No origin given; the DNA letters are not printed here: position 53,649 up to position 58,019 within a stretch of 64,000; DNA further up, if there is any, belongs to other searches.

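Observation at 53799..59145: Two-gene ATPase-nuclease unit: a NACHT NTPase with a C-terminal PD-(D/E)xK module, coupled to a DUF4143 AAA ATPase (candidate undescribed defence system)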

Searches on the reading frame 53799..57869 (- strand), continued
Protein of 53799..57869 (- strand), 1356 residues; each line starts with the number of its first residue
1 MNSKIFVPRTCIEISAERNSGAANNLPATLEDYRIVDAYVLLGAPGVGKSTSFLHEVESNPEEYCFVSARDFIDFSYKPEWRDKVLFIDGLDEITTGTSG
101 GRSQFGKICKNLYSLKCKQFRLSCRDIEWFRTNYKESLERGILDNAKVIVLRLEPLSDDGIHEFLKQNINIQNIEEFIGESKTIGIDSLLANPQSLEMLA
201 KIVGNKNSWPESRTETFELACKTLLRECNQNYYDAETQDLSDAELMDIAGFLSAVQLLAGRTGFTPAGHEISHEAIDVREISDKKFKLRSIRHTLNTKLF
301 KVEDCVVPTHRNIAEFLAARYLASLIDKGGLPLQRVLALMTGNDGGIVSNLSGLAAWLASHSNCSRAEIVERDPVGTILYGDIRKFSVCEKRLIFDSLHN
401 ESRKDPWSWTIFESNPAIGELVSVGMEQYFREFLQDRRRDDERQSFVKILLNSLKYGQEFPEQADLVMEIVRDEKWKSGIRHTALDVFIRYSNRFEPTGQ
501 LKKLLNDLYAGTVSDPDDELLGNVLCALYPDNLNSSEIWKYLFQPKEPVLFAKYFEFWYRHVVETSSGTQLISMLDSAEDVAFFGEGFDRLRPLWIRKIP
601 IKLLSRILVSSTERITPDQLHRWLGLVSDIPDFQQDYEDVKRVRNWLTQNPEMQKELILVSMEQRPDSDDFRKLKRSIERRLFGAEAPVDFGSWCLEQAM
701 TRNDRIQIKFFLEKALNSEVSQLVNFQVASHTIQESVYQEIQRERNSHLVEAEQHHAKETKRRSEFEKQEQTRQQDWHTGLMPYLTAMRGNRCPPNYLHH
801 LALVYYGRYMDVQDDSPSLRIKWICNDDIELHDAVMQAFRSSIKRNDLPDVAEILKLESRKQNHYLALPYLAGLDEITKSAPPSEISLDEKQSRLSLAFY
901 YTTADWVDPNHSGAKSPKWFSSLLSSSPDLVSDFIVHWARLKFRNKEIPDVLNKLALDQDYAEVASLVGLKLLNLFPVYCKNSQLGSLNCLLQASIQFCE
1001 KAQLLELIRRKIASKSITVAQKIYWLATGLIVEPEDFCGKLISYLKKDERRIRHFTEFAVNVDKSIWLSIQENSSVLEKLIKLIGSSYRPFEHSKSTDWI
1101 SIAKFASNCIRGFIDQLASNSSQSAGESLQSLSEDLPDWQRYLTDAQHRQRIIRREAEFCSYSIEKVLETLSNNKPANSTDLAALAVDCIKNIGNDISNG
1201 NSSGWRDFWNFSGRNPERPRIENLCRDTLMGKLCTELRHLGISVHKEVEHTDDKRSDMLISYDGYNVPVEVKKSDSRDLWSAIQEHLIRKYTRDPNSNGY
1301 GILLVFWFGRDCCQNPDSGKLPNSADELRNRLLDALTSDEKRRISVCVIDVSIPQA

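Call 71: find_encoding_contigs(protein=P0202, flank=5000, max_places=2)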
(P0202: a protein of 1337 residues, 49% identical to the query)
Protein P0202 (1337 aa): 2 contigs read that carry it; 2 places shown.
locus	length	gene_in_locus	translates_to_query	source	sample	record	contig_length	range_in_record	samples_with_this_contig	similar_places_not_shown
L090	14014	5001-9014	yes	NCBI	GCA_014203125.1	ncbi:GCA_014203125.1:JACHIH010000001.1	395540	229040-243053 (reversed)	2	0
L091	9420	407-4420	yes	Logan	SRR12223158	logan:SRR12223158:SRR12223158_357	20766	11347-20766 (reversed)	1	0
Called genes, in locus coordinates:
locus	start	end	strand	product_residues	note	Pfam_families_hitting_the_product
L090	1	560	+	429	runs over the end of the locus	PF13356:Arm-DNA-bind_3, PF22022:Phage_int_M, PF00589:Phage_integrase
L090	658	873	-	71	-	PF05930:Phage_AlpA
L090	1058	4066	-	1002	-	PF03389:MobA_MobL, PF01443:Viral_helicase1 (faint), PF13086:AAA_11 (faint), PF13245:AAA_19, PF13604:AAA_30, PF22232:TraI_hel_assoc_N (weak), PF18335:SH3_13 (weak)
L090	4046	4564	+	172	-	PF06412:TraD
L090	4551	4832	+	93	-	PF06412:TraD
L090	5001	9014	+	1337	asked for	-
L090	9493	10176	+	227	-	PF00092:VWA, PF13519:VWA_2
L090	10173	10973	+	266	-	PF13672:PP2C_2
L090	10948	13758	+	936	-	PF00069:Pkinase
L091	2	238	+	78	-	?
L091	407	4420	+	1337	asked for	-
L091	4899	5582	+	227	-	PF00092:VWA, PF13519:VWA_2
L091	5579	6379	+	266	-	PF13672:PP2C_2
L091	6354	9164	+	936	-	PF00069:Pkinase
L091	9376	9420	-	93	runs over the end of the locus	-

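Call 72: find_encoding_contigs(protein=P0214, flank=5000, max_places=2)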
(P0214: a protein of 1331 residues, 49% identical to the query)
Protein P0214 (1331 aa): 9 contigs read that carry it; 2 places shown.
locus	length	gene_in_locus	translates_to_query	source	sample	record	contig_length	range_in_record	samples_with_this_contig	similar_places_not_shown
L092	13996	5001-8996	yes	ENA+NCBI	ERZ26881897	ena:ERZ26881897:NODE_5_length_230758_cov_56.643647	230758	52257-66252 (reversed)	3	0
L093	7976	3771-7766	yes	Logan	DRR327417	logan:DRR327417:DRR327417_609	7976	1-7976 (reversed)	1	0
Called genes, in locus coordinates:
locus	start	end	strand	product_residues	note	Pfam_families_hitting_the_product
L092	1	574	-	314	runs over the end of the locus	PF00126:HTH_1, PF03466:LysR_substrate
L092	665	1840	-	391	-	PF13784:Fic_N, PF02661:Fic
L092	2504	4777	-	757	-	PF00912:Transgly, PF00905:Transpeptidase, PF06832:BiPBP_C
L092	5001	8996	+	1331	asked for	-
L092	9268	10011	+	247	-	PF01578:Cytochrom_C_asm, PF27518:CcmC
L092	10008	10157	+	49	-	PF04995:CcmD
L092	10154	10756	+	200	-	PF08534:Redoxin, PF00578:AhpC-TSA, PF00085:Thioredoxin (faint)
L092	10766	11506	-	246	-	PF01925:TauE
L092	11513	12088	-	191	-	PF00440:TetR_N (weak), PF13305:TetR_C_33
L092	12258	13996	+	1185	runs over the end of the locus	PF07690:MFS_1, PF01553:Acyltransferase, PF00501:AMP-binding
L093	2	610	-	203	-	?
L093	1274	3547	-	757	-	PF00912:Transgly, PF00905:Transpeptidase, PF06832:BiPBP_C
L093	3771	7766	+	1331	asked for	-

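Call 83: search_solved_structures(query=A6, max_evalue=0.1)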
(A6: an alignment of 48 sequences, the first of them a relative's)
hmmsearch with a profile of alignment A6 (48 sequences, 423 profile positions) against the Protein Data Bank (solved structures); distinct sequences matched with E-value up to 0.1: 11.
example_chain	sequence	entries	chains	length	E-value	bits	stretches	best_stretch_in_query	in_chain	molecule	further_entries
3cmu_A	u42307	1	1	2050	6.8e-09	38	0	22-53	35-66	Protein recA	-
3cmt_A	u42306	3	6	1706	2.4e-07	32.9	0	22-53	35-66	Protein recA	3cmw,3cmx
3cmv_A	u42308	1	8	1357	1e-05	27.5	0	22-53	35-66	Protein recA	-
5zfq_A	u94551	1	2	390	0.0028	19.5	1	9-66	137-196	Twitching motility pilus retraction protein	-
6ojx_A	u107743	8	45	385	0.0074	18.1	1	12-68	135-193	Twitching motility pilus retraction ATPase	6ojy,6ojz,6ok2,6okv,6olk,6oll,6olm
1ye8_A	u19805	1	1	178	0.016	17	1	24-129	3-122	Hypothetical UPF0334 kinase-like protein AQ_1292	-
6c2u_A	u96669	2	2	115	0.027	16.2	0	9-54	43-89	phosphate-loop protein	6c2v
8bob_C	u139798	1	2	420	0.054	15.2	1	10-120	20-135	HTH-type transcriptional regulator MalT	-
4xgc_D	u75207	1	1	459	0.071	14.9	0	5-45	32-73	Origin recognition complex subunit 4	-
7jgr_D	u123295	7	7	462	0.071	14.9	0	5-45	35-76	Origin recognition complex subunit 4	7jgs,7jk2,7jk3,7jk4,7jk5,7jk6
5oql_Z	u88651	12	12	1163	0.075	14.8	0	11-54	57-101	Bms1 | Bms1-type G domain-containing protein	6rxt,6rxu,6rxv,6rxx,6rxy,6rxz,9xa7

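Call 84: search_protein_families(library=phrogs, proteins=[P0256, window:53799-57869:-], max_evalue=0.001)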
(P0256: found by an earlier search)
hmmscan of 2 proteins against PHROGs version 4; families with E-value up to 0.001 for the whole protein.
P0256 (426 aa): 0 families

window:53799-57869:- (1356 aa): 0 families

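Call 86: find_related_loci(query=A6, collection=viral_contigs, flank=6000)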
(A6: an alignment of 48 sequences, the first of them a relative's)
Query A6 (426 aa) in viral_contigs; peptide patterns used: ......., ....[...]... (x = any residue, [..] = any of these).
85 stretches matched a pattern; 26 encode a relative of the query (tblastn E <= 1e-3); 26 distinct loci.
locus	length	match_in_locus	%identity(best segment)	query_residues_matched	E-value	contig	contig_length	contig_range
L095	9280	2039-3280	52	6-426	2e-140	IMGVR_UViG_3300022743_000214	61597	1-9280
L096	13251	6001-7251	47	6-426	4e-124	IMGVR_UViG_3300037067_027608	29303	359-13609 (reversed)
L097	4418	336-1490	41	6-417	4e-100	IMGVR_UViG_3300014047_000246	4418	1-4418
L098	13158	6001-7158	40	6-418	1e-103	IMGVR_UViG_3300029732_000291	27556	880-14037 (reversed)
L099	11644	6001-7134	27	23-415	6e-27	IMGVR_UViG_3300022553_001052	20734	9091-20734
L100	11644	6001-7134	27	23-415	6e-27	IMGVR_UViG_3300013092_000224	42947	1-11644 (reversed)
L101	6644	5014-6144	27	1-396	1e-26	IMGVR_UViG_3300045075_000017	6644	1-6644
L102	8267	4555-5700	25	6-413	4e-23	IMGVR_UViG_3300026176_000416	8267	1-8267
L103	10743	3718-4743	25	28-410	1e-21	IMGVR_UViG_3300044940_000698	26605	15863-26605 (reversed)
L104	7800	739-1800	25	23-383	4e-17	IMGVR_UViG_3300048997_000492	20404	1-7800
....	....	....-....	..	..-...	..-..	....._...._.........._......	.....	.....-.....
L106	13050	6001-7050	23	25-389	2e-16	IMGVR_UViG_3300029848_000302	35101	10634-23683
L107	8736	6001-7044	22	26-389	2e-16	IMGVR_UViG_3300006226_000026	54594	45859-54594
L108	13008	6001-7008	25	28-397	7e-16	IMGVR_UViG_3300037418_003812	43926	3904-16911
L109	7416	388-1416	24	25-387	8e-16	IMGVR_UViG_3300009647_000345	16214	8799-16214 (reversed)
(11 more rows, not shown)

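Call 87: find_related_loci(query=A2, collection=viral_contigs, flank=6000)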
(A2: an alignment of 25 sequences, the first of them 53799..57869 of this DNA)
Query A2 (1356 aa) in viral_contigs; peptide patterns used: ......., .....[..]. (x = any residue, [..] = any of these).
125 stretches matched a pattern, but none encodes a relative of the query by tblastn (E <= 1e-3).

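Call 92: search_protein_families(library=ncbifam, proteins=[L095:3284-7306:+, L096:7258-11310:+], max_evalue=0.00001)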
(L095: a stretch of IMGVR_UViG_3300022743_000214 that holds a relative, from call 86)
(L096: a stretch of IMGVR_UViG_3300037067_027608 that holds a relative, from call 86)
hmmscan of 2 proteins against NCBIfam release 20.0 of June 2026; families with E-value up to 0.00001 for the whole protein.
L095:3284-7306:+ (1340 aa): 2 families
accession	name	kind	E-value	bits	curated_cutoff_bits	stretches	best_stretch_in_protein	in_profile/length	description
NF058535.1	antiphage_EruA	equivalog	0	1031.9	1000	1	25-1337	17-1318/1318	NACHT domain-containing antiphage protein EruA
NF058534.1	antiphage_HyoA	equivalog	1.1e-35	122.6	1200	2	140-1012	201-1090/1430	NACHT domain-containing antiphage protein HyoA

L096:7258-11310:+ (1350 aa): 2 families
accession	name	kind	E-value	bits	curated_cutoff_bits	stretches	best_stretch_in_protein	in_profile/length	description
NF058535.1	antiphage_EruA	equivalog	0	1040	1000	1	8-1342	1-1318/1318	NACHT domain-containing antiphage protein EruA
NF058534.1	antiphage_HyoA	equivalog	1.5e-39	135.4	1200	1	137-1323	198-1401/1430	NACHT domain-containing antiphage protein HyoA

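Call 95: search_protein_families(library=ncbifam, proteins=[P0256, L095:2027-3283:+, L096:5995-7254:+], max_evalue=1)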
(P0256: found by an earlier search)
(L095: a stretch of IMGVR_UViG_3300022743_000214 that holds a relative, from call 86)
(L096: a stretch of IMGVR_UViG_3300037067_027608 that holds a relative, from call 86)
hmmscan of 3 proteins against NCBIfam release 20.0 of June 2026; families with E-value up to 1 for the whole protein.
P0256 (426 aa): 15 families
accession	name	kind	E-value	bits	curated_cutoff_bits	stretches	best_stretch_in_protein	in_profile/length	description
NF011273.0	PRK14680.1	equivalog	2.8e-05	24.1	199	1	332-384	9-60/134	hypothetical protein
NF009154.0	PRK12497.3-3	equivalog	2.8e-05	24.1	109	1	324-383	5-63/123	YraN family protein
NF011281.0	PRK14689.1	equivalog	0.0025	17.8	122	1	327-397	6-75/128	hypothetical protein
NF009151.0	PRK12497.1-5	equivalog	0.0078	16.5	124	1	328-383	13-67/126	YraN family protein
NF011270.0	PRK14677.1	equivalog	0.013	15.8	124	1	341-386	13-57/108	hypothetical protein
NF011271.0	PRK14678.1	equivalog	0.019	14.9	172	1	331-380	8-56/120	hypothetical protein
TIGR02533.1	type_II_gspE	equivalog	0.021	13.5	630.25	1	16-52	236-272/486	type II secretion system ATPase GspE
NF011268.0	PRK14675.1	equivalog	0.03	14.3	180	1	323-381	4-61/127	hypothetical protein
NF009150.0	PRK12497.1-3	equivalog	0.036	14.1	81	1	329-380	6-56/118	YraN family protein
TIGR00176.1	mobB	equivalog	0.074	13.1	76.2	1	26-48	2-24/155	molybdopterin-guanine dinucleotide biosynthesis protein B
TIGR00252.1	TIGR00252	hypoth_equivalog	0.09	12.7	69.05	1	332-385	10-62/123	YraN family protein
NF007755.0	PRK10436.1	equivalog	0.11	11.1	617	1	10-51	207-247/465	type II secretion system protein GspE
NF011269.0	PRK14676.1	equivalog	0.13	12.5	190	1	331-383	9-60/117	hypothetical protein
TIGR02538.1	type_IV_pilB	equivalog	0.22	10.1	675.65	1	6-51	300-344/564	type IV-A pilus assembly ATPase PilB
TIGR02640.1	gas_vesic_GvpN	equivalog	0.23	10.9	266.8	1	26-119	24-114/262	gas vesicle protein GvpN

L095:2027-3283:+ (418 aa): 2 families
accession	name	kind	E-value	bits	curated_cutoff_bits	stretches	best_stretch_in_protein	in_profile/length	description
NF009154.0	PRK12497.3-3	equivalog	0.0053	16.8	109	1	316-373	4-60/123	YraN family protein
NF011269.0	PRK14676.1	equivalog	0.071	13.3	190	1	346-379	30-63/117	hypothetical protein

L096:5995-7254:+ (419 aa): 4 families
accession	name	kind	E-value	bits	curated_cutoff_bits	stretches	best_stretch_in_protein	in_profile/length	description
TIGR03771.1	anch_rpt_ABC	equivalog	0.039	13.7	268.8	1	21-81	8-62/223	anchored repeat-type ABC transporter ATP-binding subunit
TIGR00176.1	mobB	equivalog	0.073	13.1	76.2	1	24-53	3-32/155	molybdopterin-guanine dinucleotide biosynthesis protein B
TIGR02858.1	spore_III_AA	equivalog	0.073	12.3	281.3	1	23-44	116-137/272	stage III sporulation protein AA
NF003006.0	PRK03817.1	equivalog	0.1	11.6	443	1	91-157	39-106/352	galactokinase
